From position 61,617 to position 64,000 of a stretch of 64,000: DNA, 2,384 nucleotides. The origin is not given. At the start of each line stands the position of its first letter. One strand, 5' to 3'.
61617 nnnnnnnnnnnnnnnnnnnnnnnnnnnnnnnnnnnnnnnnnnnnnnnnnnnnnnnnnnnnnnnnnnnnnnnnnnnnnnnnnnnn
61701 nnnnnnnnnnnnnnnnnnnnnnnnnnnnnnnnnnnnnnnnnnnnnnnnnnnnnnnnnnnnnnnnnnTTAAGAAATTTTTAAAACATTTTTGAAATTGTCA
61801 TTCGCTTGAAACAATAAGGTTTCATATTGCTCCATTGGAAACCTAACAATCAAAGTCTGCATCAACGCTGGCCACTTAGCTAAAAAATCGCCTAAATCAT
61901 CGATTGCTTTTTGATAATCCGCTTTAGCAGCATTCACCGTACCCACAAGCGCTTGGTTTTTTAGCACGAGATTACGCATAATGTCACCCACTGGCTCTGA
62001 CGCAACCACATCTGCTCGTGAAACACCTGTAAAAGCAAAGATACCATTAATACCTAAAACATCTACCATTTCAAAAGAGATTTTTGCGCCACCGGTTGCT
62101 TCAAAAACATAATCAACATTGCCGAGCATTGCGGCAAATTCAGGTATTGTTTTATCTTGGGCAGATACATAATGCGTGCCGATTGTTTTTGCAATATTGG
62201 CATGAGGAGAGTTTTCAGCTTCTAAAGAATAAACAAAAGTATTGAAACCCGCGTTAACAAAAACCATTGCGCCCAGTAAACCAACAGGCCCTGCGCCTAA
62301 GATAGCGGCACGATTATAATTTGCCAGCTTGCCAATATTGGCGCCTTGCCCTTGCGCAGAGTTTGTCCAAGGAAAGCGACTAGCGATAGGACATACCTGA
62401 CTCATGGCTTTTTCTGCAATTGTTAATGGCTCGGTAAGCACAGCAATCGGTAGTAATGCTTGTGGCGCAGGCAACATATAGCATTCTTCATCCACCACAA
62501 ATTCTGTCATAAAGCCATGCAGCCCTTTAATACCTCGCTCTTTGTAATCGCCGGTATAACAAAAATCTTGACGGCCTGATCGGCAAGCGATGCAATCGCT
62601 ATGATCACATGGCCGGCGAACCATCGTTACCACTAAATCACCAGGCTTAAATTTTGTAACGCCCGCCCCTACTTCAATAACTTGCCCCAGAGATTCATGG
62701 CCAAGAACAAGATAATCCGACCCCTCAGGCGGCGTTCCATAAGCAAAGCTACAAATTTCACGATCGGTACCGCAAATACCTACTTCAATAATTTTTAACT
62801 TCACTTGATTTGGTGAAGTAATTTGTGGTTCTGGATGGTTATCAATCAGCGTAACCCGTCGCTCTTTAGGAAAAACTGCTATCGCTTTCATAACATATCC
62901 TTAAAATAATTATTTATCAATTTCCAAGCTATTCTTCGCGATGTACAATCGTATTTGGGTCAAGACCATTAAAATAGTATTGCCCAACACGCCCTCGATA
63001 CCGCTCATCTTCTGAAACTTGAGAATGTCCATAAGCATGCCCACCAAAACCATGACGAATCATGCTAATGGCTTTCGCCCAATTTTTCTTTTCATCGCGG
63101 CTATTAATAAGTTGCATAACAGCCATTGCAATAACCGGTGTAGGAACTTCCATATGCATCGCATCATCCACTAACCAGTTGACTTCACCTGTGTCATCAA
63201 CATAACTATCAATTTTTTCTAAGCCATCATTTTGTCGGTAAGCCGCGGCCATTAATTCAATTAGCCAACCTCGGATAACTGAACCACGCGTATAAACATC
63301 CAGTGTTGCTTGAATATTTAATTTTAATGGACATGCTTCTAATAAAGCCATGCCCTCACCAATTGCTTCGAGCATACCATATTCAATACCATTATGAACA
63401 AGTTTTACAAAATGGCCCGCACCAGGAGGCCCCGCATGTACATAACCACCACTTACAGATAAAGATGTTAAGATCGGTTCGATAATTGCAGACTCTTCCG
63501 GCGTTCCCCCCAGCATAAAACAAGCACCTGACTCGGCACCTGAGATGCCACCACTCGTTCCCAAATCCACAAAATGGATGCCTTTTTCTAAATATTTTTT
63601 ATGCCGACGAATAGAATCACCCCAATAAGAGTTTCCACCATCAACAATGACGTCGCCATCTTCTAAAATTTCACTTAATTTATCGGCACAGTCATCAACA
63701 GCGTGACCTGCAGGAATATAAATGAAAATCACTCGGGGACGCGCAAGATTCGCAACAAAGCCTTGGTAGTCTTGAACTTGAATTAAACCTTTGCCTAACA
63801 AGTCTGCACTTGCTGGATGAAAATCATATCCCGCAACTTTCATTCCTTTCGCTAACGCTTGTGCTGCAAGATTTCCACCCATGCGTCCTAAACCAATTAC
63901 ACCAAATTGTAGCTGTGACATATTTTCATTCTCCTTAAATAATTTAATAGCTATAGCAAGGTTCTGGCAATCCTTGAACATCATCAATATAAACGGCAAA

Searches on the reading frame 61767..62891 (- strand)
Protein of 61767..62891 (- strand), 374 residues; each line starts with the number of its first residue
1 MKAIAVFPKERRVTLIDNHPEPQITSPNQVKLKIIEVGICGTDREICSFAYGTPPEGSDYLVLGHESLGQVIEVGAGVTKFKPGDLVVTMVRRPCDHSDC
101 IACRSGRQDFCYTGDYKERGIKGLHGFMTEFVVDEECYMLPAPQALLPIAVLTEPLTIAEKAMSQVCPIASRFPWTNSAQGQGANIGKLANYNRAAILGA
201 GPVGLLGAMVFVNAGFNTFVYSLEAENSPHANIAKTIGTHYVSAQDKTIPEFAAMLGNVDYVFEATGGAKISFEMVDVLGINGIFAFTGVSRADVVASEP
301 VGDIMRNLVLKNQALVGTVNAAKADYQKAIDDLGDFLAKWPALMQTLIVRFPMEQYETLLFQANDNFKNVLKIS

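Call 3: search_protein_families(library=pfam, proteins=[window:61767-62891:-])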
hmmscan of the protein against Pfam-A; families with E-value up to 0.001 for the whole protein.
window:61767-62891:- (374 aa): 3 families
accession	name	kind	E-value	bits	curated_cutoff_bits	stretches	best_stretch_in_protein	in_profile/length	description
PF16912.11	Glu_dehyd_C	-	9.3e-39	133.5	34.9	1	149-373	3-211/211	Glucose dehydrogenase C-terminus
PF08240.17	ADH_N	-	6e-19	68.7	23.5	1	27-143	2-103/104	Alcohol dehydrogenase GroES-like domain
PF00107.32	ADH_zinc_N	-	5.9e-08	33.2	31.8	1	202-331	1-125/129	Zinc-binding dehydrogenase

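Call 4: search_protein_families(library=ncbifam, proteins=[window:61767-62891:-])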
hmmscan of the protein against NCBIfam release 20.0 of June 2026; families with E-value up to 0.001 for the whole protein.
window:61767-62891:- (374 aa): 20 families
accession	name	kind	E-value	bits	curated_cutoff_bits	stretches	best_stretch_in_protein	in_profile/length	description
NF041097.1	keto_inos_dh_IolM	equivalog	2.3e-20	72.6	450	1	16-163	42-197/389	scyllo-inosose 3-dehydrogenase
NF003808.0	PRK05396.1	equivalog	9e-20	70.8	380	1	1-132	1-125/341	L-threonine 3-dehydrogenase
TIGR00692.1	tdh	equivalog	2.5e-16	59.7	458.35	1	21-159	18-151/340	L-threonine 3-dehydrogenase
NF010344.0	PRK13771.1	subfamily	1.1e-15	57.5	349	1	1-130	1-120/334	putative alcohol dehydrogenase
NF007642.0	PRK10309.1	equivalog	8.2e-15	54.9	550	1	6-164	5-154/347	galactitol-1-phosphate 5-dehydrogenase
TIGR02818.1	adh_III_F_hyde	equivalog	1.2e-14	54.2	543.95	1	28-271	27-268/368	S-(hydroxymethyl)glutathione dehydrogenase/class III alcohol dehydrogenase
NF041172.1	AcrlCoa_red_Thmprot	equivalog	1.6e-13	50.3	500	1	1-129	1-119/334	acryloyl-CoA reductase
NF006940.0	PRK09422.1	equivalog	6.9e-13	48.3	344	1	1-150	1-139/338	alcohol dehydrogenase AdhP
NF047908.1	AldhRedAhr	equivalog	2.1e-12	46.6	470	1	14-146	15-140/335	NADPH-dependent aldehyde reductase Ahr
TIGR03451.1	mycoS_dep_FDH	equivalog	7.8e-12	44.7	512.9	1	26-114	25-107/358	S-(hydroxymethyl)mycothiol dehydrogenase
NF007489.0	PRK10083.1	equivalog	2.5e-11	43.2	376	1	16-170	14-160/339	Zn-dependent oxidoreductase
TIGR02819.1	fdhA_non_GSH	equivalog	6.7e-11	41.4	636.95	1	29-251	38-247/397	formaldehyde dehydrogenase, glutathione-independent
NF007375.0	PRK09880.1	equivalog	7.1e-11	41.4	469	1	28-336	28-306/344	L-idonate 5-dehydrogenase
TIGR03989.1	Rxyl_3153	subfamily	1e-10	41.4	440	1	28-115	27-109/370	NDMA-dependent alcohol dehydrogenase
TIGR03366.1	HpnZ_proposed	hypoth_equivalog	1.1e-10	41.2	328.1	1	28-339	6-299/315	putative phosphonate catabolism associated alcohol dehydrogenase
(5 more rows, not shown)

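Call 76: search_solved_structures(query=window:61767-62891:-, max_evalue=1e-8)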
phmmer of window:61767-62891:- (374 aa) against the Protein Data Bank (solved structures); distinct sequences matched with E-value up to 1e-8: 96 (the best 60 are shown).
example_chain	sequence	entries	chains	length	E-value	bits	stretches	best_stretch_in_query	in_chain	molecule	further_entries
2cd9_A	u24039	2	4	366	1.7e-44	155.5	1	1-350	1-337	GLUCOSE DEHYDROGENASE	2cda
2b5w_A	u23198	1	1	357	4.5e-44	154.1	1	1-364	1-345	glucose dehydrogenase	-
2cdb_A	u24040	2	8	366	8.4e-44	153.2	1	1-350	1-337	GLUCOSE 1-DEHYDROGENASE (DHG-1) | GLUCOSE DEHYDROGENASE GLUCOSE 1-DEHYDROGENASE, DHG-1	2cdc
2b5v_A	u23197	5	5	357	2e-42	148.7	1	1-364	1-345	glucose dehydrogenase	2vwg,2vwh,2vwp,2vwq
3wic_A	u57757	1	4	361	1.7e-35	125.9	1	17-363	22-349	Glucose 1-dehydrogenase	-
3wid_A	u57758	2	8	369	1.8e-35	125.9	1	17-363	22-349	Glucose 1-dehydrogenase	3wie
1hso_A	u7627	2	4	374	2.1e-15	59.8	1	27-268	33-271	CLASS I ALCOHOL DEHYDROGENASE 1, ALPHA SUBUNIT | Alcohol dehydrogenase alpha chain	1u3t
1p0c_A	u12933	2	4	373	2.5e-15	59.6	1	27-270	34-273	NADP-dependent ALCOHOL DEHYDROGENASE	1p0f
1hdz_A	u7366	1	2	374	3.6e-15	59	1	28-269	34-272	ALCOHOL DEHYDROGENASE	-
7y9p_A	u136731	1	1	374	9.9e-15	57.6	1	17-160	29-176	Xylitol dehydrogenase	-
1d1t_A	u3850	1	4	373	2.5e-14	56.3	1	26-273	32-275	ALCOHOL DEHYDROGENASE CLASS IV SIGMA CHAIN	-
1agn_A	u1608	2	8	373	2.6e-14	56.2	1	26-273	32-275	HUMAN SIGMA ALCOHOL DEHYDROGENASE | ALCOHOL DEHYDROGENASE CLASS IV SIGMA CHAIN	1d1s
1deh_A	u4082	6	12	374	3.5e-14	55.8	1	28-269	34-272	HUMAN BETA1 ALCOHOL DEHYDROGENASE | ALCOHOL DEHYDROGENASE | CLASS I ALCOHOL DEHYDROGENASE 1, BETA SUBUNIT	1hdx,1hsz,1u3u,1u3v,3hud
1hdy_A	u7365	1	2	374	3.6e-14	55.8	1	28-269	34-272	ALCOHOL DEHYDROGENASE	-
1htb_A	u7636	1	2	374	3.7e-14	55.7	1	28-268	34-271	BETA3 ALCOHOL DEHYDROGENASE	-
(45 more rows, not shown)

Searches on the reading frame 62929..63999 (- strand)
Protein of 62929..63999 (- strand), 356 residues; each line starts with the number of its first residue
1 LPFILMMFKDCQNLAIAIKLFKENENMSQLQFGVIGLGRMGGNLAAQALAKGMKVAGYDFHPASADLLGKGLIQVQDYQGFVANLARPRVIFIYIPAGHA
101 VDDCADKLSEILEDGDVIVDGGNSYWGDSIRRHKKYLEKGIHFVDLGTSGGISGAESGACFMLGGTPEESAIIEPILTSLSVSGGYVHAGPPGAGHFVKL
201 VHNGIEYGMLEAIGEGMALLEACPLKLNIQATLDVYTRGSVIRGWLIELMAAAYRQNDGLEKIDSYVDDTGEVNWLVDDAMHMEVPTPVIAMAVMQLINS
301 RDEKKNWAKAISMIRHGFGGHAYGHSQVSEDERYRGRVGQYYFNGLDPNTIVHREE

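Call 3: search_protein_families(library=pfam, proteins=[window:62929-63999:-])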
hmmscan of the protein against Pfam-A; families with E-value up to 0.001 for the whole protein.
window:62929-63999:- (356 aa): 3 families
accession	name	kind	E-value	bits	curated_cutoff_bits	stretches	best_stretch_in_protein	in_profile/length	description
PF03446.21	NAD_binding_2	-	8.9e-34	117.3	21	1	31-181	1-153/161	NAD binding domain of 6-phosphogluconate dehydrogenase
PF00393.24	6PGD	-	1.8e-16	60.8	27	1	195-306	1-119/290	6-phosphogluconate dehydrogenase, C-terminal domain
PF02826.25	2-Hacid_dh_C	-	6.4e-05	22.8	25.1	1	25-96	32-100/178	D-isomer specific 2-hydroxyacid dehydrogenase, NAD binding domain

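Call 4: search_protein_families(library=ncbifam, proteins=[window:62929-63999:-])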
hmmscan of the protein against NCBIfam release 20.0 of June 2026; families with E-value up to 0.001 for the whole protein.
window:62929-63999:- (356 aa): 12 families
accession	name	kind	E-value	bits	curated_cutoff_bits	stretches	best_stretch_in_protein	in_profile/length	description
NF007161.0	PRK09599.1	subfamily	1.8e-104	349.2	271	1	31-323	2-298/302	NADP-dependent phosphogluconate dehydrogenase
TIGR00872.1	gnd_rel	equivalog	3.6e-91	305.5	297.2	1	31-323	2-295/299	phosphogluconate dehydrogenase (NAD(+)-dependent, decarboxylating)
NF006765.0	PRK09287.1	equivalog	2.3e-62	211.4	413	1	28-306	2-297/476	NADP-dependent phosphogluconate dehydrogenase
TIGR00873.1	gnd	equivalog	1.2e-55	189.2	426.7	1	31-305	1-292/467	decarboxylating NADP(+)-dependent phosphogluconate dehydrogenase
TIGR01692.1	HIBADH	equivalog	5.3e-17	62.1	291.6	1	35-226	2-193/288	3-hydroxyisobutyrate dehydrogenase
NF043037.1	ThreonDh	equivalog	4e-12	46.2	350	1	30-299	3-269/297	L-threonate dehydrogenase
NF008592.0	PRK11559.1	equivalog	3.1e-11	43.1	397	1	31-220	4-193/296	2-hydroxy-3-oxopropionate reductase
TIGR01505.1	tartro_sem_red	equivalog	3.3e-11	42.9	340.75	1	32-227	2-197/291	2-hydroxy-3-oxopropionate reductase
NF012005.0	PRK15461.1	equivalog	2.2e-10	40.2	348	1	33-230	5-202/298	sulfolactaldehyde 3-reductase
NF011633.0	PRK15059.1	equivalog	4.1e-06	26.2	451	1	31-216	2-186/292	2-hydroxy-3-oxopropionate reductase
NF006307.0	PRK08507.1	equivalog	0.00027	20.2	295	1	31-123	2-92/275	prephenate dehydrogenase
TIGR01327.1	PGDH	equivalog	0.00033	19.6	454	1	28-61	137-170/525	phosphoglycerate dehydrogenase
